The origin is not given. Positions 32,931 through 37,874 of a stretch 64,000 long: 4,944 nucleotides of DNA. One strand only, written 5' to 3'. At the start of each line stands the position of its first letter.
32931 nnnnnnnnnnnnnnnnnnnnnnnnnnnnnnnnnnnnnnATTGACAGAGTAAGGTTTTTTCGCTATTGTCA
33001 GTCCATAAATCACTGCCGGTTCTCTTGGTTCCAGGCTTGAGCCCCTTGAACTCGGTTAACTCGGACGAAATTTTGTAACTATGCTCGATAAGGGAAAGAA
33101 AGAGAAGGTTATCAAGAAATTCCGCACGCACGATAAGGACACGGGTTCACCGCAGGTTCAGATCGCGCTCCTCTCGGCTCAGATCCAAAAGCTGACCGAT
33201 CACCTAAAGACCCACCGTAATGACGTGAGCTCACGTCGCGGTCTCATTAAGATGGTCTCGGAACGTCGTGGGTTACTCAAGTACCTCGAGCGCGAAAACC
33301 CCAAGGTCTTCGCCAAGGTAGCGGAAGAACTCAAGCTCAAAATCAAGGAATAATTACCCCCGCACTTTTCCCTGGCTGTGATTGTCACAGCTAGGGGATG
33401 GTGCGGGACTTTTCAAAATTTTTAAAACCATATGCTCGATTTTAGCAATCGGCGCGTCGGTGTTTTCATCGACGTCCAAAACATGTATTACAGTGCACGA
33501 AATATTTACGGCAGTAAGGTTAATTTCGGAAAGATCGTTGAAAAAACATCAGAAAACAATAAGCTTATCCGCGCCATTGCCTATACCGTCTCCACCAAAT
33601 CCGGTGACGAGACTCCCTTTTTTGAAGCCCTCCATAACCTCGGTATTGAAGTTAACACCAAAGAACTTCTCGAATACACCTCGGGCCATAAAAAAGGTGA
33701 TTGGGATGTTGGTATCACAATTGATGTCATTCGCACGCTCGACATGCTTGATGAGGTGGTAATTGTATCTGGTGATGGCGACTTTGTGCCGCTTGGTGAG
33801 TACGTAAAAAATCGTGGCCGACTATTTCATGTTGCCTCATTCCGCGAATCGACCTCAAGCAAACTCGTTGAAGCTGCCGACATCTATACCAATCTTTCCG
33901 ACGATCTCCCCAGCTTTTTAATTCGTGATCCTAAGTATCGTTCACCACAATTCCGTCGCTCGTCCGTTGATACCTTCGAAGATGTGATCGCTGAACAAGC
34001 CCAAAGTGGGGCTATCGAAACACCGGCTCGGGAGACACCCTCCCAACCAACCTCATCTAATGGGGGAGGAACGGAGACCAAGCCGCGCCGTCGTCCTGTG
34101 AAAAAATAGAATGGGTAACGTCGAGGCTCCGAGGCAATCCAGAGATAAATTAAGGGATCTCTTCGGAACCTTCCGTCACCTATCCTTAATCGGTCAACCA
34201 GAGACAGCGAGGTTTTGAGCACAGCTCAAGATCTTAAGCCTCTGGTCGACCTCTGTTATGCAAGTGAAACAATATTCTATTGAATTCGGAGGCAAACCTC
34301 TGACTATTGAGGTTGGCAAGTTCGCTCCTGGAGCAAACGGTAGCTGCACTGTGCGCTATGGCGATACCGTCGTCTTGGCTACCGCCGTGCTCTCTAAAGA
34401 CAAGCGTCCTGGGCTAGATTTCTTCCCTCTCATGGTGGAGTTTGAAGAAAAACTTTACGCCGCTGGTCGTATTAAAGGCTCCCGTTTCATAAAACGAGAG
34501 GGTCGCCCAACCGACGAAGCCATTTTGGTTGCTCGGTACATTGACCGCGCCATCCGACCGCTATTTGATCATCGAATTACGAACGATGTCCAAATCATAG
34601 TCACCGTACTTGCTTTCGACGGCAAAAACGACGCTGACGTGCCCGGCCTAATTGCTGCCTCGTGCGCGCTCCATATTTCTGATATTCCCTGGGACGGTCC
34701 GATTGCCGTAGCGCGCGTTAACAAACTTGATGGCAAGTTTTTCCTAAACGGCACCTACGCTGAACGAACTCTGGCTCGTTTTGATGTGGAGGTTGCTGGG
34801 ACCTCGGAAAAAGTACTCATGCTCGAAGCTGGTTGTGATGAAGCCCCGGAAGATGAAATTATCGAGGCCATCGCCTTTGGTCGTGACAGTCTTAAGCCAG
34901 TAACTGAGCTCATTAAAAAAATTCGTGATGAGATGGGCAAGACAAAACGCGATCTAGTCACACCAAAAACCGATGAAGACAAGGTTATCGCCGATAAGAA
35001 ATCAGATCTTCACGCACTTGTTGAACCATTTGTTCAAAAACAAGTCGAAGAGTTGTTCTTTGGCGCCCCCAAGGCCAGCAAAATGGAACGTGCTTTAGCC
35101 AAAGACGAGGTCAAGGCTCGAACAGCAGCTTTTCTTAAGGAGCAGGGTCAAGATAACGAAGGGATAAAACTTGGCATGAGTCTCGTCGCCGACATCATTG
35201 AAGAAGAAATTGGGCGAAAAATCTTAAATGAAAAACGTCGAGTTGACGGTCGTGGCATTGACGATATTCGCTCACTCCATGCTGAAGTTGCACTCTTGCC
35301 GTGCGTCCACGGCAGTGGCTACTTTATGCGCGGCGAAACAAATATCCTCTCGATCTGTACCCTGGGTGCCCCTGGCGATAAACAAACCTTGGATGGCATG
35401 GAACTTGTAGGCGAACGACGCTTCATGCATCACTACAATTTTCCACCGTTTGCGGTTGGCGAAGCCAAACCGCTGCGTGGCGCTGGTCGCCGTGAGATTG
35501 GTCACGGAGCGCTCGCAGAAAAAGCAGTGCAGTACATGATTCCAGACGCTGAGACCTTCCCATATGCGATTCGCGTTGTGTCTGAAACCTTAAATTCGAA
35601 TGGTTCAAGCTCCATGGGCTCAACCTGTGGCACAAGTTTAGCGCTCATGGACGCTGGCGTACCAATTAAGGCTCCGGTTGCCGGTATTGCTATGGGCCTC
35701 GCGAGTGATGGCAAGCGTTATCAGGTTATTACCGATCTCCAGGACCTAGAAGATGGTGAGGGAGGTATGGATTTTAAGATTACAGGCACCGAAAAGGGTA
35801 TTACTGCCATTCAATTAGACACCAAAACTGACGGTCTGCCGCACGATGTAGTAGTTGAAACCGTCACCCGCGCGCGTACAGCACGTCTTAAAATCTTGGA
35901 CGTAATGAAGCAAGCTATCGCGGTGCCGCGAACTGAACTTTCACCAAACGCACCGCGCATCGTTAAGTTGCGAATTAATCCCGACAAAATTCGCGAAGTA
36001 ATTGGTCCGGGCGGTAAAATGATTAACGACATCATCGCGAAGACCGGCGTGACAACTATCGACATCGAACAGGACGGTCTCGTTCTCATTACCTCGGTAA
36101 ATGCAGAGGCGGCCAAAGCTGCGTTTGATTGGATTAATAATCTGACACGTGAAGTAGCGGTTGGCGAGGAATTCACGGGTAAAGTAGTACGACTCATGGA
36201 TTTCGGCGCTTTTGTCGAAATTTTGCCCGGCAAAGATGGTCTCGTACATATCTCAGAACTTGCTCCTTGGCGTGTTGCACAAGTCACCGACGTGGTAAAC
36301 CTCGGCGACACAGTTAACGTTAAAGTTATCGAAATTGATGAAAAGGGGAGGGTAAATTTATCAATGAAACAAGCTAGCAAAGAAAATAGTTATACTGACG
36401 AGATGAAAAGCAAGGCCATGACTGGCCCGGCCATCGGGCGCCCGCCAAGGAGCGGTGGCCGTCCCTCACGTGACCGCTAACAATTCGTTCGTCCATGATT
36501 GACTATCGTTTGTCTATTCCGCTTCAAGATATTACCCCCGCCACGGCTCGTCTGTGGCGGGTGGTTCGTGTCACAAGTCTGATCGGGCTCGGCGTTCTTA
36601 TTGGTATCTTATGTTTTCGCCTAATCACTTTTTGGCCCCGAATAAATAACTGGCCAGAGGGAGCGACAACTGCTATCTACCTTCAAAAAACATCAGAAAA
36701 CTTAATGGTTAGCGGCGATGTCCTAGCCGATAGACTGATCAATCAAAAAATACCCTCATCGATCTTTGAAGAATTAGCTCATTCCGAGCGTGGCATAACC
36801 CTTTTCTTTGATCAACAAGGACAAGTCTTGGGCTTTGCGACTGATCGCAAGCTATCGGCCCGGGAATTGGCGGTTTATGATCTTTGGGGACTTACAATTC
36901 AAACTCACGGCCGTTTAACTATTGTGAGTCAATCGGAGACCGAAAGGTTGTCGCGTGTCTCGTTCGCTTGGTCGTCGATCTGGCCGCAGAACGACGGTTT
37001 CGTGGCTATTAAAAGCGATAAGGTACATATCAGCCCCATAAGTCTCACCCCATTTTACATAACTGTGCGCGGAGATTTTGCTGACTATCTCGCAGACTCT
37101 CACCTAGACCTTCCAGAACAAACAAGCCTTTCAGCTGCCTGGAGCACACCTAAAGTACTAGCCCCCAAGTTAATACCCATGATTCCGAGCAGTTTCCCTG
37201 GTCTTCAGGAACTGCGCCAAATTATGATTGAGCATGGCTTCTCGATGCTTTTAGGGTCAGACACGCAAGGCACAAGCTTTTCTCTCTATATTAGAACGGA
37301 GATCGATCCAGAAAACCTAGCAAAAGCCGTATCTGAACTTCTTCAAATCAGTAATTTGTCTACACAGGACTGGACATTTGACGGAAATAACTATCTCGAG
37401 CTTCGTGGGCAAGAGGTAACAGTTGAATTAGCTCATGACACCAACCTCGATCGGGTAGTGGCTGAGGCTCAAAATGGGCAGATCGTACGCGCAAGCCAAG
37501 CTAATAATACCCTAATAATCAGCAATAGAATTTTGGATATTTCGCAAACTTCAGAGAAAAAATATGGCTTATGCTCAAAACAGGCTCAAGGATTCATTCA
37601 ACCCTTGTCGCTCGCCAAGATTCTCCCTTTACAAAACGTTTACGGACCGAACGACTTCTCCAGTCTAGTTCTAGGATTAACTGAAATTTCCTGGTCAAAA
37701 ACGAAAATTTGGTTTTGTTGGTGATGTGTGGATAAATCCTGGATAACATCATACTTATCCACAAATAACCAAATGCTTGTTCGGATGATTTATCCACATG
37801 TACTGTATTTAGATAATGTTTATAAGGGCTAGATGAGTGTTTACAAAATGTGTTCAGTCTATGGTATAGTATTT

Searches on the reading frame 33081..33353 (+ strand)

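Call 70: search_protein_families(library=pfam, proteins=[window:33081-33353:+])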
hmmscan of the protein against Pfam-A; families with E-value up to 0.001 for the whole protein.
window:33081-33353:+ (90 aa): 1 family
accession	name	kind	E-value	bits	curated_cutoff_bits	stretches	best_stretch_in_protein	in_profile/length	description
PF00312.27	Ribosomal_S15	-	2.7e-30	104.8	31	1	7-86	1-80/81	Ribosomal protein S15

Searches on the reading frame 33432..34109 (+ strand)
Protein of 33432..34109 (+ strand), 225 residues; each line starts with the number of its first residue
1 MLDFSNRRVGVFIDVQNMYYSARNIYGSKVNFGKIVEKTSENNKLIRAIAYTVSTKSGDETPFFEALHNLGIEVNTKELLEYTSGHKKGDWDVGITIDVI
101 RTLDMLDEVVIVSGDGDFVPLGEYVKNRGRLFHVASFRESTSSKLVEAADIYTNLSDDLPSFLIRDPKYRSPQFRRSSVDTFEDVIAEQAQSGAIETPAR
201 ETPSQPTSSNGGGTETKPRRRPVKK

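Call 9: search_protein_families(library=pfam, proteins=[window:33432-34109:+])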
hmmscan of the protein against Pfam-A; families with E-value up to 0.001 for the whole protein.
window:33432-34109:+ (225 aa): 1 family
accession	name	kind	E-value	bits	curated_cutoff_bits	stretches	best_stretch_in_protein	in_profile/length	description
PF01936.24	NYN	-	9.4e-32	111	24.2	1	8-154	1-143/145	NYN domain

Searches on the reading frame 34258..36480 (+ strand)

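Call 9: search_protein_families(library=pfam, proteins=[window:34258-36480:+])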
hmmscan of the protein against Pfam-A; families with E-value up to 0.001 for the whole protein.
window:34258-36480:+ (740 aa): 5 families
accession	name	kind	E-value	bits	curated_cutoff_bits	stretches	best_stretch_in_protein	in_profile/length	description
PF01138.27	RNase_PH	-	1.3e-49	168.4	25.5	2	13-144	3-130/130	3' exoribonuclease family, domain 1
PF00575.29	S1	-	6e-19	68.6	22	1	633-704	2-74/74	S1 RNA binding domain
PF03725.20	RNase_PH_C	-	2.9e-12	46.8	20.8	1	147-210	1-66/67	3' exoribonuclease family, domain 2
PF00013.35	KH_1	-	1.3e-08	34.9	21.5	1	569-627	2-65/66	KH domain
PF03726.19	PNPase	-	0.00016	22.5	24.6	1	252-332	3-80/81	Polyribonucleotide nucleotidyltransferase, RNA binding domain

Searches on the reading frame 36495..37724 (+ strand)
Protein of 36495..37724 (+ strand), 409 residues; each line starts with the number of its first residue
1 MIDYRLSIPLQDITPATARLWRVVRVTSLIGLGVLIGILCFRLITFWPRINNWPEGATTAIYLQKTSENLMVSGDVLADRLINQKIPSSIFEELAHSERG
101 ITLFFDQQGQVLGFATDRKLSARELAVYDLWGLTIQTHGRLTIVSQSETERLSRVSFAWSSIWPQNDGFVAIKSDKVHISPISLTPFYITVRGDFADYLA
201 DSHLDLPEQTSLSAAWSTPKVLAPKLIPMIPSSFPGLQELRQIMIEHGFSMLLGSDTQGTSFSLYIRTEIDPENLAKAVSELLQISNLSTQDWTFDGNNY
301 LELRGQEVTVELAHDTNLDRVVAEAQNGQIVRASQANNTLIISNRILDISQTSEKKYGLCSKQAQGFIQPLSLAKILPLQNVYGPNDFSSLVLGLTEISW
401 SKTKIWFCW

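Call 9: search_protein_families(library=pfam, proteins=[window:36495-37724:+])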
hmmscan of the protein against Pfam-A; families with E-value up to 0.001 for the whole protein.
window:36495-37724:+ (409 aa): 0 families

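Call 14: find_homologous_proteins(query=window:36495-37724:+)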
Query window:36495-37724:+ (409 aa): 1 proteins with E <= 0.001 among 8000 candidates.
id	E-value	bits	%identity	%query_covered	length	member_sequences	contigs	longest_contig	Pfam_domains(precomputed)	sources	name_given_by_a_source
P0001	1.9e-270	915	100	100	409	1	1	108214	-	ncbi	-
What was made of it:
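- Tried and rejected: Homologue search with gene X (call 14).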

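Call 17: find_encoding_contigs(protein=P0001, flank=10000, max_places=5)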
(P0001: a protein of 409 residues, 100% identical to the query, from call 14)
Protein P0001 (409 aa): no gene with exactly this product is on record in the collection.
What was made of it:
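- Tried and rejected: An exact look-up of X found no contig (call 17).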

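Call 79: search_solved_structures(query=A8, max_evalue=1)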
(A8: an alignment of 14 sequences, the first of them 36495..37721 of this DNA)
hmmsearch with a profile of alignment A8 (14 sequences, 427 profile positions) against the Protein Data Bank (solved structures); distinct sequences matched with E-value up to 1: 8.
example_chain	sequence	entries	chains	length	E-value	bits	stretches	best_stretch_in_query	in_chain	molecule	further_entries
5yvq_A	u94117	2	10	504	0.0078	18.6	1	127-279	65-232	Tail fiber protein S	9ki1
3iag_C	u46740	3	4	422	0.61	12.4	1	341-392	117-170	Recombining binding protein suppressor of hairless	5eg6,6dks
6wqu_C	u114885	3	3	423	0.61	12.4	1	341-392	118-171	Recombining binding protein suppressor of hairless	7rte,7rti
4j2x_A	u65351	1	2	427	0.62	12.4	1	341-392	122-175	Recombining binding protein suppressor of hairless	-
3brg_C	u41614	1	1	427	0.62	12.4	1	341-392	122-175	Recombining binding protein suppressor of hairless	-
3nbn_A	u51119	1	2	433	0.68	12.2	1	341-392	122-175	Recombining binding protein suppressor of hairless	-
2f8x_C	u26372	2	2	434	0.68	12.2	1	341-392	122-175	Recombining binding protein suppressor of hairless, isoform 4 | Recombining binding protein suppressor of hairless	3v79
6py8_C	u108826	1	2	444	0.7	12.2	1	341-392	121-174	Recombining binding protein suppressor of hairless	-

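Call 80: search_protein_families(library=pfam, alignment_id=A8, max_evalue=0.1)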
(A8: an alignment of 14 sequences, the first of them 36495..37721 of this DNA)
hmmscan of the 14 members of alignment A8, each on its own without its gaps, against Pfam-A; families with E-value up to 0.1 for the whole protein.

A. member 1, window:36495-37721:+ (409 aa): 0 families

B. families by the number of members that match (of 14 scanned): 3 families
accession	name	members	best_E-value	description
PF04455.17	Saccharop_dh_N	1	0.014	LOR/SDH bifunctional enzyme conserved region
PF08279.18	HTH_11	1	0.066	HTH domain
PF02294.24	7kD_DNA_binding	1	0.068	7kD DNA-binding domain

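Call 92: predict_structure(protein=window:36495-37721:+)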
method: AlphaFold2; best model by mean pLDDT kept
length: 409 residues; sequences in the alignment: 1
mean_pLDDT: 39.5   pTM: 0.23
mean pLDDT of the five models: 39.5, 34.7, 34.7, 31.9, 30.3
residues with pLDDT >= 90: 7; 70-90: 25; 50-70: 16; < 50: 361
segments of 3 or more residues with pLDDT < 50: 1-7, 51-237, 247-400, 402-409
pLDDT, mean of each block of 10 residues (from residue 1): 46 67 81 91 67 36 34 35 41 42 44 44 40 32 28 31 31 32 31 35 35 31 31 43 47 34 37 44 41 30 33 37 38 37 28 27 30 27 31 34 37
secondary structure, 60 per line:
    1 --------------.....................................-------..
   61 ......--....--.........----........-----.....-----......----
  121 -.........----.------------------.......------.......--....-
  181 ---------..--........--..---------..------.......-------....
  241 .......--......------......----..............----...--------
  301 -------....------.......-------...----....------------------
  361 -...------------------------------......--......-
elements in order: H15-51 E59-66 E69-72 H75-83 H88-95 E101-105 E111-116 H122-130 E154-160 E167-173 E176-179 H194-201 H223-229 H237-247 E250-255 E262-267 H272-285 E308-311 H318-324 E332-334 E339-342 E395-400 E403-408
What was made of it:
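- Tried and rejected: Profile searches of gene X against Pfam and PDB (calls 79, 80), and a single-sequence AlphaFold model (pLDDT 39.5, call 92).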
